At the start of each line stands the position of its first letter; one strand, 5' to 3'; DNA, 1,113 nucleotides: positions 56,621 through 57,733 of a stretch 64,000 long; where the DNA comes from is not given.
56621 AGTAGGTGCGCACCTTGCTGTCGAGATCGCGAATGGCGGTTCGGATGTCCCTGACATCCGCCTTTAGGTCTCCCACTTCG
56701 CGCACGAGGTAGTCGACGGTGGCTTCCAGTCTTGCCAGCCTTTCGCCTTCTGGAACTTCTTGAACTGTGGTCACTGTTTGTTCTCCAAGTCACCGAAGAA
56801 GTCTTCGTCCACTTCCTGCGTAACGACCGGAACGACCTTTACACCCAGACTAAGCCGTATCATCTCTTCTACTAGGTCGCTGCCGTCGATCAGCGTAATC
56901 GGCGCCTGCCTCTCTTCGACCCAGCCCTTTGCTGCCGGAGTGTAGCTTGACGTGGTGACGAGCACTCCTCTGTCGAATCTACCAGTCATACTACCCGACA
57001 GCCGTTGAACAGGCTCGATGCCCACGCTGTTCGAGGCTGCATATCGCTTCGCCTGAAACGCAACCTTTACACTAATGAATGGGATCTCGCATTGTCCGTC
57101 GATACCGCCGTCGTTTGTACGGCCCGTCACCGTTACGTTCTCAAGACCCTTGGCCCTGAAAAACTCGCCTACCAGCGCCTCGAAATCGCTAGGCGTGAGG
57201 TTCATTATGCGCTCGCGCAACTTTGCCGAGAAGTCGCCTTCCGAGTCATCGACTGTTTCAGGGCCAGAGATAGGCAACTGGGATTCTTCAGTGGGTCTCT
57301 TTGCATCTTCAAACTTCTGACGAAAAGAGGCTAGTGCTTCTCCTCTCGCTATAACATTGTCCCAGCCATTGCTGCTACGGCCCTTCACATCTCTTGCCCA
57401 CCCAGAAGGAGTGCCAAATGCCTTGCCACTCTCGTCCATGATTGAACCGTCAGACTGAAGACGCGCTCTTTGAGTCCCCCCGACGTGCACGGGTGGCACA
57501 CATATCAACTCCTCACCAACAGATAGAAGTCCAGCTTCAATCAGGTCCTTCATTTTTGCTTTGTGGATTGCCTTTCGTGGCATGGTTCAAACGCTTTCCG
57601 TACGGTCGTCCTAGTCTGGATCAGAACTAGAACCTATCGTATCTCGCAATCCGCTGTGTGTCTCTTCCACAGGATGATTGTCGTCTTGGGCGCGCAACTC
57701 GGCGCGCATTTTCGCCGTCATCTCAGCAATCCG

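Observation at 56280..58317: Accessory islet inserted inside the ilv-leu operon: Mrr-like nuclease with a putative modified-DNA reader domain, DUF2283 and small ORFs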

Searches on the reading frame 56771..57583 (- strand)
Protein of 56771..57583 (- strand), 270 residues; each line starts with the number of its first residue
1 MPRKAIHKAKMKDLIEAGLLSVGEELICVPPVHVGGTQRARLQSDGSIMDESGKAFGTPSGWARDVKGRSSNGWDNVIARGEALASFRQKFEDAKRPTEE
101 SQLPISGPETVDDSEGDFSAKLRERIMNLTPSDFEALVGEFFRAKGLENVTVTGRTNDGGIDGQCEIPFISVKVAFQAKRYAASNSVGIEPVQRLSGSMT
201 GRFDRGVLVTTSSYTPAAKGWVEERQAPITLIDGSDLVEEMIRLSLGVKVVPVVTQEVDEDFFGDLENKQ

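Call 3: search_protein_families(library=pfam, proteins=[window:56771-57583:-], max_evalue=1)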
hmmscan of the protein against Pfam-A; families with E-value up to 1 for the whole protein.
window:56771-57583:- (270 aa): 5 families
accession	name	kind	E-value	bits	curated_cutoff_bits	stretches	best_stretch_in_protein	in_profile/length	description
PF04471.18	Mrr_cat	-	5.8e-28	97.7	21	1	127-240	2-114/115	Restriction endonuclease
PF18755.6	RAMA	-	7.2e-18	64.9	35.2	1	7-94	17-104/107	Restriction Enzyme Adenine Methylase Associated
PF22722.2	NA-iREase1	-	1.7e-07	31.6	27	1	135-238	2-105/106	NACHT-associated inactive Restriction Endonuclease 1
PF13156.12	Mrr_cat_2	-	0.00042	20.7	22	1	155-242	26-115/127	Restriction endonuclease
PF14267.11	DUF4357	-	0.0049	17.2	38.4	1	55-75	24-44/54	Domain of unknown function (DUF4357)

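Call 4: search_protein_families(library=padloc, proteins=[window:56771-57583:-], max_evalue=1)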
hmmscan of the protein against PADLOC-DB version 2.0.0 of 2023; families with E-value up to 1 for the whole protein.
window:56771-57583:- (270 aa): 12 families
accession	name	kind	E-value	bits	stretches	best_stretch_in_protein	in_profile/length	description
PDLC04796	PDC-S02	-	1e-22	78.6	1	110-268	224-384/390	-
PDLC04806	PDC-S02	-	2.7e-21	74.2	1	114-243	170-302/324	-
PDLC03657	mREase_IV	-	4e-21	73.6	1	119-264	162-315/317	Type IV methyl-directed restriction enzyme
PDLC03663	mREase_IV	-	2.1e-12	44.5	1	123-252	406-533/544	Type IV methyl-directed restriction enzyme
PDLC03203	mREase_II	-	7.9e-12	43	1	130-242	253-372/393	Type II methyl-directed restriction enzyme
PDLC04819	PDC-S02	-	4.2e-11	40.7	1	109-240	178-305/334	-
PDLC04921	PDC-S14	-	1.6e-10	38.8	1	4-96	183-276/280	-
PDLC04815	PDC-S02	-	6.8e-07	26.9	1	107-243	178-320/346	-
PDLC03206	mREase_II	-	1.2e-05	22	1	149-244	299-399/434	Type II methyl-directed restriction enzyme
PDLC00631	ZorD1|ZorD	-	0.00081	15.3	1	124-241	943-1060/1071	"SWI2/SNF2 helicase, Mrr-like nuclease"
PDLC02400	Aga_TIR-PNTD1-PNTD2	-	0.0019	14.5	1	127-228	6-107/639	Class I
PDLC02416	Aga_REase-TIR-PNTD1-PNTD2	-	0.032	10.9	1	127-220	6-97/572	Class I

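Call 5: search_protein_families(library=ncbifam, proteins=[window:56771-57583:-], max_evalue=1)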
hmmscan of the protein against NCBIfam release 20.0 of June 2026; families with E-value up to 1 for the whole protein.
window:56771-57583:- (270 aa): 3 families
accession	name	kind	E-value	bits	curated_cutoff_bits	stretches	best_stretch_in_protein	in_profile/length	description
NF041212.1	Uxx_star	subfamily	0.033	14.4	66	1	213-256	10-56/70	Uxx-star family glutaredoxin-like (seleno)protein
NF041114.2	gluta_UXX_star_1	equivalog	0.081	13.2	72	1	211-257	8-57/70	UXX-star selenoprotein family 1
NF045501.1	HUGP_GUXX-star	exception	0.17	11.3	325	1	212-261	175-229/236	HUGP/GUXX-star fusion selenoprotein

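Call 10: find_encoding_contigs(protein=window:56771-57583:-, flank=10000, max_places=10)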
Protein window:56771-57583:- (270 aa): no gene with exactly this product is on record in the collection.

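Call 11: find_homologous_proteins(query=window:56771-57583:-)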
Query window:56771-57583:- (270 aa): 44 proteins with E <= 0.001 among 1549 candidates.
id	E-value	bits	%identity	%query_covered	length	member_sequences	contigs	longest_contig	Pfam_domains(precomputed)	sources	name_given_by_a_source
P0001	1.2e-135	469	88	89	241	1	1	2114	PF18755.7,PF22722.3,PF04471.19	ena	-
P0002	5.9e-126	437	75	100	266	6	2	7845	PF18755.7,PF22722.3,PF04471.19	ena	-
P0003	2.9e-83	297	47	97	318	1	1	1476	PF18755.7,PF22722.3,PF04471.19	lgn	-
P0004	7.5e-83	296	49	94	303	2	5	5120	PF18755.7,PF22722.3,PF04471.19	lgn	-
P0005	1.3e-82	295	45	98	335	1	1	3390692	PF18755.7,PF22722.3,PF04471.19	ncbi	-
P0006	7.5e-79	283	44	97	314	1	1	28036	PF18755.7,PF22722.3,PF04471.19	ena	-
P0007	8.0e-79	283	47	100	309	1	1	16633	PF18755.7,PF22722.3,PF04471.19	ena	-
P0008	1.6e-77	278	48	94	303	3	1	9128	PF18755.7,PF22722.3,PF04471.19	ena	-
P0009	3.2e-76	274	51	99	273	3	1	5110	PF18755.7,PF22722.3,PF04471.19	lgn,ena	-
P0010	1.4e-70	256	44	100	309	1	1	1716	PF18755.7,PF22722.3,PF04471.19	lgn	-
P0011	1.7e-69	252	43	95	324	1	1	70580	PF18755.7,PF22722.3,PF04471.19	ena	-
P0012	7.7e-67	243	49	96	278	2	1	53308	PF18755.7,PF22722.3,PF04471.19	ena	-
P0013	1.2e-64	236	48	94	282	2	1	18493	PF18755.7,PF13156.13,PF22722.3,PF04471.19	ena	-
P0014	8.3e-63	230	66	62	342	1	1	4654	PF22722.3,PF04471.19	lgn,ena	-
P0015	3.1e-61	225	61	63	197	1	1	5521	PF22722.3,PF04471.19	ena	-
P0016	1.0e-59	220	61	66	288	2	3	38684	PF22722.3,PF04471.19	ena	-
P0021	1.0e-57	213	51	76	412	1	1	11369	PF22722.3,PF04471.19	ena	-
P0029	2.6e-48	183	58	57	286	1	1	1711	PF04471.19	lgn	-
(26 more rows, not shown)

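Call 12: find_encoding_contigs(protein=P0002, flank=6000, max_places=4)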
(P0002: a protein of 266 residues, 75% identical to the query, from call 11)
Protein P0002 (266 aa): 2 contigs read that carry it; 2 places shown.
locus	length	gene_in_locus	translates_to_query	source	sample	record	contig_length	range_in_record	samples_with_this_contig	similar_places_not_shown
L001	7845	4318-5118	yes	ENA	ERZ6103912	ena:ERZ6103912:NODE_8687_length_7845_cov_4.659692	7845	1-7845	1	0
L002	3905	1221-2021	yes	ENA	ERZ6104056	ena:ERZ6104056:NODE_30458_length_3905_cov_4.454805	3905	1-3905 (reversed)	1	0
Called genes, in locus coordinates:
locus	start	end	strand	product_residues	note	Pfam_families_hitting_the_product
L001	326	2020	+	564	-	PF02776:TPP_enzyme_N, PF00205:TPP_enzyme_M, PF02775:TPP_enzyme_C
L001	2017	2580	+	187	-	PF01842:ACT, PF22629:ACT_AHAS_ss, PF13710:ACT_5, PF10369:ALS_ss_C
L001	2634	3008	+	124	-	PF05635:23S_rRNA_IVP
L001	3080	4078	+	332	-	PF02826:2-Hacid_dh_C (weak), PF03446:NAD_binding_2 (weak), PF07991:KARI_N, PF01450:KARI_C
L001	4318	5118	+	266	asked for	PF18755:RAMA, PF04471:Mrr_cat, PF22722:NA-iREase1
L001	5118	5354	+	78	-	-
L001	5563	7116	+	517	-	PF00682:HMGL-like, PF22617:HCS_D2, PF08502:LeuA_dimer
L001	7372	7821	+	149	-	PF04024:PspC, PF18917:LiaI-LiaF-like_TM1, PF22570:LiaF-TM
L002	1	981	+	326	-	?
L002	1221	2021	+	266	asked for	PF18755:RAMA, PF04471:Mrr_cat, PF22722:NA-iREase1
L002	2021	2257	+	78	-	-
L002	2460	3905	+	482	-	?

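Call 13: find_encoding_contigs(protein=P0001, flank=3000, max_places=3)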
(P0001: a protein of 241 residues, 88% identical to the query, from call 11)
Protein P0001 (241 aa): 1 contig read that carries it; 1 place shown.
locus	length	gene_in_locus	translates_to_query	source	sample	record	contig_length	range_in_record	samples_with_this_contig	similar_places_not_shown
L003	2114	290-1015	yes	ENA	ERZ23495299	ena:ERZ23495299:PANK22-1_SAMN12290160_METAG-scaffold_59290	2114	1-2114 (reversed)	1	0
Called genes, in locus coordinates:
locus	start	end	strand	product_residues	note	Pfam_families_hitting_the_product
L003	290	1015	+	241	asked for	PF18755:RAMA, PF04471:Mrr_cat, PF22722:NA-iREase1 (weak)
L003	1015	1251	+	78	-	-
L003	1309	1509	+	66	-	-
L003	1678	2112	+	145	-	?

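Call 14: find_encoding_contigs(protein=P0005, flank=6000, max_places=3)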
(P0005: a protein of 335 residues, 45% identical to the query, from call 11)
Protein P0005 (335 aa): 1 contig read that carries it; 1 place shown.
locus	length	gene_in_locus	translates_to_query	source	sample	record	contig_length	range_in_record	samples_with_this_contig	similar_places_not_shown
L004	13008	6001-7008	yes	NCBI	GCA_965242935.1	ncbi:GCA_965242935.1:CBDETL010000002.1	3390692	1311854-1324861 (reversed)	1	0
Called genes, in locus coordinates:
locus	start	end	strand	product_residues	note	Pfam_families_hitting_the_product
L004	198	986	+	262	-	PF03328:HpcH_HpaI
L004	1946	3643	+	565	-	PF02776:TPP_enzyme_N, PF00205:TPP_enzyme_M, PF02775:TPP_enzyme_C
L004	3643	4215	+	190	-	PF01842:ACT, PF22629:ACT_AHAS_ss, PF13710:ACT_5, PF10369:ALS_ss_C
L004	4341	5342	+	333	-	PF02826:2-Hacid_dh_C (weak), PF07991:KARI_N, PF01450:KARI_C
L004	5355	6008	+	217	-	PF00702:Hydrolase, PF13419:HAD_2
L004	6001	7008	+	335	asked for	PF18755:RAMA, PF04471:Mrr_cat, PF22722:NA-iREase1 (weak)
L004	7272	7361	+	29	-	-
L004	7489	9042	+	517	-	PF00682:HMGL-like, PF22617:HCS_D2, PF08502:LeuA_dimer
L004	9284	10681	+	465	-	PF00330:Aconitase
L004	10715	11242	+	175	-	-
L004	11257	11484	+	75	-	-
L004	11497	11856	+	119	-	PF13442:Cytochrome_CBB3, PF00034:Cytochrom_C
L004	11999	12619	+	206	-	PF00694:Aconitase_C, PF27512:LeuD, PF27434:LeuD_C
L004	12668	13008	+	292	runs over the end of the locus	PF00701:DHDPS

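Call 16: find_related_loci(query=A1, collection=genome_contigs, flank=10000)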
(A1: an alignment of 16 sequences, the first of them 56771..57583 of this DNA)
Query A1 (270 aa) in genome_contigs; peptide patterns used: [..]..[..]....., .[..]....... (x = any residue, [..] = any of these).
109 stretches matched a pattern; 31 encode a relative of the query (tblastn E <= 1e-3); 31 distinct loci.
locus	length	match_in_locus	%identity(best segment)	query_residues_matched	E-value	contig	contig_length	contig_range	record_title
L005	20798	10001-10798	77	1-269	9e-136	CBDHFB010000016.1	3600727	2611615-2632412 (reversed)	MAG: Dehalococcoidia bacterium isolate 5892fe59-49e4-48a8-8c95-40c51a55cd3e genome assembly, contig: contig_12, whole ge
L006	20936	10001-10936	48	3-268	2e-91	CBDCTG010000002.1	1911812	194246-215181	MAG: Dehalococcoidia bacterium isolate 4ff42160-3ad2-402c-a149-9455d4d66828 genome assembly, contig: contig_2, whole gen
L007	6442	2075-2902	48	11-266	7e-74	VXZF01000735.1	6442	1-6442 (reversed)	MAG: Gemmatimonadetes bacterium isolate SB0670_bin_29 NODE_5581_length_6442_cov_7.622201, whole genome shotgun sequence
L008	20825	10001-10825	46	11-266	4e-72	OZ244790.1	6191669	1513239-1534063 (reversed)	MAG: Candidatus Latescibacterota bacterium isolate 46c83e85-0880-45c6-8d78-79488e6eca4b genome assembly, chromosome: 1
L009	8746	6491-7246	49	23-266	7e-70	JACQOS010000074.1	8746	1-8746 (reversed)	MAG: Chloroflexi bacterium isolate NC_groundwater_1287_Ag_S-0.2um_66_61 S_p2_S4_coassembly_k141_1464259, whole genome sh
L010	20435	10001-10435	68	125-269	5e-64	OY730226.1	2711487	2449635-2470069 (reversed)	MAG: Dehalococcoidia bacterium isolate c007961a-0c0c-4106-a690-a869d044ef0b genome assembly, chromosome: 1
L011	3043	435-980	57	91-268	2e-62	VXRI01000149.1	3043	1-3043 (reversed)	MAG: Chloroflexi bacterium isolate SB0664_bin_29 NODE_11367_length_3043_cov_6.894244, whole genome shotgun sequence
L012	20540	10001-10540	54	92-268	8e-60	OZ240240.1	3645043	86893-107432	MAG: Dehalococcoidia bacterium isolate 9fa25b9b-25de-44f7-936b-2c4815794ad0 genome assembly, chromosome: 1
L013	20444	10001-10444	60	121-268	7e-57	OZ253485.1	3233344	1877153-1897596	MAG: Dehalococcoidia bacterium isolate 2195bedf-1493-43de-a809-7e41b9a4a3f2 genome assembly, chromosome: 1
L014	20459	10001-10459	54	106-258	3e-49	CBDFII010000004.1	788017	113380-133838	MAG: Dehalococcoidia bacterium isolate 1e1f5736-07cf-4cce-af67-888d2012246e genome assembly, contig: contig_4, whole gen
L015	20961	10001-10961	65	11-267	4e-58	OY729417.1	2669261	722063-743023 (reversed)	MAG: Dehalococcoidia bacterium isolate 7d10fddc-660b-4070-a7a7-cda0dfc66286 genome assembly, chromosome: 1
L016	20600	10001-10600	32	58-269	3e-24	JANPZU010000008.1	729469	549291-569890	MAG: Luteimonas sp. isolate 14_gen_w_cov.19 c333, whole genome shotgun sequence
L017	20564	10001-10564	36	87-270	5e-24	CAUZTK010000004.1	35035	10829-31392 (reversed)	MAG: Planctomycetota bacterium isolate CB6_AW.4 genome assembly, contig: Ga0310123_10000503, whole genome shotgun sequen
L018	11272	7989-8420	39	125-268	1e-21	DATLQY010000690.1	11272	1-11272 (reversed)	MAG TPA_asm: Pirellulales bacterium isolate SMAG_U13890 k141_787226, whole genome shotgun sequence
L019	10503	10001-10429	40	121-263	2e-21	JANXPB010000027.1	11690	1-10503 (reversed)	MAG: Holophagaceae bacterium isolate GL140_2_concoct_200_sub GL140_2_k141_1859746, whole genome shotgun sequence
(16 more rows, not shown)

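Call 34: search_protein_families(library=phrogs, proteins=[window:56771-57583:-], max_evalue=1)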
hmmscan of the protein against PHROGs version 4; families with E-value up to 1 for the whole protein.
window:56771-57583:- (270 aa): 4 families
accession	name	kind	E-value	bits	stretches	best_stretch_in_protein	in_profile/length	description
phrog_19856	-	unknown function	7.3e-16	59.4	1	120-243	62-180/192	-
phrog_17577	-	DNA, RNA and nucleotide metabolism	4.7e-06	27.1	1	124-223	79-176/210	restriction endonuclease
phrog_33422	-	unknown function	1.7e-05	25.3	1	132-234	114-212/220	-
phrog_19327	-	unknown function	0.0082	16.9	1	187-264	17-97/155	-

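Call 38: find_encoding_contigs(protein=P0021, flank=6000, max_places=3)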
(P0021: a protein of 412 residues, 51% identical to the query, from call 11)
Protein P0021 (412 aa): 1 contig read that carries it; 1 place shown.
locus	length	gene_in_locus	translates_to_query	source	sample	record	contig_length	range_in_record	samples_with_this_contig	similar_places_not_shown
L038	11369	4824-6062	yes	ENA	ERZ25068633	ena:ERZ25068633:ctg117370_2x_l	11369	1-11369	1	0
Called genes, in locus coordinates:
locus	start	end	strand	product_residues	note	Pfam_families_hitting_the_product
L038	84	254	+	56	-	-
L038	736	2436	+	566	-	PF02776:TPP_enzyme_N, PF00205:TPP_enzyme_M, PF02775:TPP_enzyme_C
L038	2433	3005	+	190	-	PF01842:ACT, PF22629:ACT_AHAS_ss, PF13710:ACT_5, PF10369:ALS_ss_C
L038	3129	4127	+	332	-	PF02826:2-Hacid_dh_C (weak), PF07991:KARI_N, PF01450:KARI_C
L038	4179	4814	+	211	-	PF00702:Hydrolase, PF13419:HAD_2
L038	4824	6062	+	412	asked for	PF04471:Mrr_cat, PF22722:NA-iREase1 (weak)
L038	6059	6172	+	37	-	-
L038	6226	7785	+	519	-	PF00682:HMGL-like, PF22617:HCS_D2, PF08502:LeuA_dimer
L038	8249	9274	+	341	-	PF00330:Aconitase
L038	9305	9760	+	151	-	-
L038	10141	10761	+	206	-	PF00694:Aconitase_C, PF27512:LeuD, PF27434:LeuD_C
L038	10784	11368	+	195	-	?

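Call 54: search_solved_structures(query=A1, max_evalue=0.01, show_alignments=2)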
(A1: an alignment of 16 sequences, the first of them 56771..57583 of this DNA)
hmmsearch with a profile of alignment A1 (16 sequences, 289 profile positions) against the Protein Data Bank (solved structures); distinct sequences matched with E-value up to 0.01: 3.
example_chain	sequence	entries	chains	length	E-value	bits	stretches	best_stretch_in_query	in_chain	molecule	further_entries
7ydt_A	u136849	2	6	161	3e-09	40.1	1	3-86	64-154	MPN domain containing protein | MPN domain-containing protein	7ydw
4oc8_A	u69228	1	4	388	2.8e-07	33.6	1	131-260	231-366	restriction endonuclease AspBHI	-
4f0p_A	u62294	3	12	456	0.00014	24.7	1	170-278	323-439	Restriction endonuclease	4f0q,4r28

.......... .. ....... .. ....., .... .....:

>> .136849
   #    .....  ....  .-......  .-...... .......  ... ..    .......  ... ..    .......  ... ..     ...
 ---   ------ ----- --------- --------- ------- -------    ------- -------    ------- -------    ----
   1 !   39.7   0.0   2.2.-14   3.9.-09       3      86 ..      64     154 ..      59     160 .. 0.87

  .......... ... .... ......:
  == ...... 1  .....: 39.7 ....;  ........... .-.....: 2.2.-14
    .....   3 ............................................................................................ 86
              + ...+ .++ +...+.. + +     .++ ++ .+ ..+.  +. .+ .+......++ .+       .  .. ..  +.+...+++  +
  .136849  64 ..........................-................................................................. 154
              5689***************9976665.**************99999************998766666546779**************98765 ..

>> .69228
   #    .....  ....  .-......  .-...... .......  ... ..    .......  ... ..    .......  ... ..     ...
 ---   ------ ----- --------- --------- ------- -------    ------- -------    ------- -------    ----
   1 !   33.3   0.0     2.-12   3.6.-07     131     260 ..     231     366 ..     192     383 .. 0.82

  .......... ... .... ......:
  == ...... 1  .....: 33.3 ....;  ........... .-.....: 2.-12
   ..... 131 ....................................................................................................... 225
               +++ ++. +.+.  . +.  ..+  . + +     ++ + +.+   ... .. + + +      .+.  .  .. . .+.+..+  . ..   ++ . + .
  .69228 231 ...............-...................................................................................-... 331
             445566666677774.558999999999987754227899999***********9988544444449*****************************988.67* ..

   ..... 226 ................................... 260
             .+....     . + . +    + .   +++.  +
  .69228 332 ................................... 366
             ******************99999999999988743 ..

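Call 62: predict_structure(alignment_id=A1)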
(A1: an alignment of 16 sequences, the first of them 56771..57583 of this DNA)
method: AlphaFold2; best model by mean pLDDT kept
length: 270 residues; sequences in the alignment: 16
mean_pLDDT: 80.1   pTM: 0.49
mean pLDDT of the five models: 80.1, 77.9, 77.5, 77.0, 64.5
residues with pLDDT >= 90: 93; 70-90: 128; 50-70: 20; < 50: 29
segments of 3 or more residues with pLDDT < 50: 1-6, 96-115
pLDDT, mean of each block of 10 residues (from residue 1): 51 86 91 81 94 92 89 91 89 56 30 55 88 91 92 84 88 88 83 67 81 90 88 92 81 65 79
secondary structure, 60 per line:
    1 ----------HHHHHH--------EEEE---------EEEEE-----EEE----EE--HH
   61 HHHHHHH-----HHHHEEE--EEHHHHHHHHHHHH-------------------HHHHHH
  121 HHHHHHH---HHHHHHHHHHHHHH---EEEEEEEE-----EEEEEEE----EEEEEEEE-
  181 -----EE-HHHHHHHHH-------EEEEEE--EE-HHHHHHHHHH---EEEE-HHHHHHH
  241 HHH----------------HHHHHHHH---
elements in order: H11-16 E25-28 E38-42 E48-50 H59-67 H73-76 E77-79 H84-95 H115-127 H131-144 E148-155 E161-167 E172-179 H189-197 E205-210 H216-225 E229-232 H234-243 H260-267
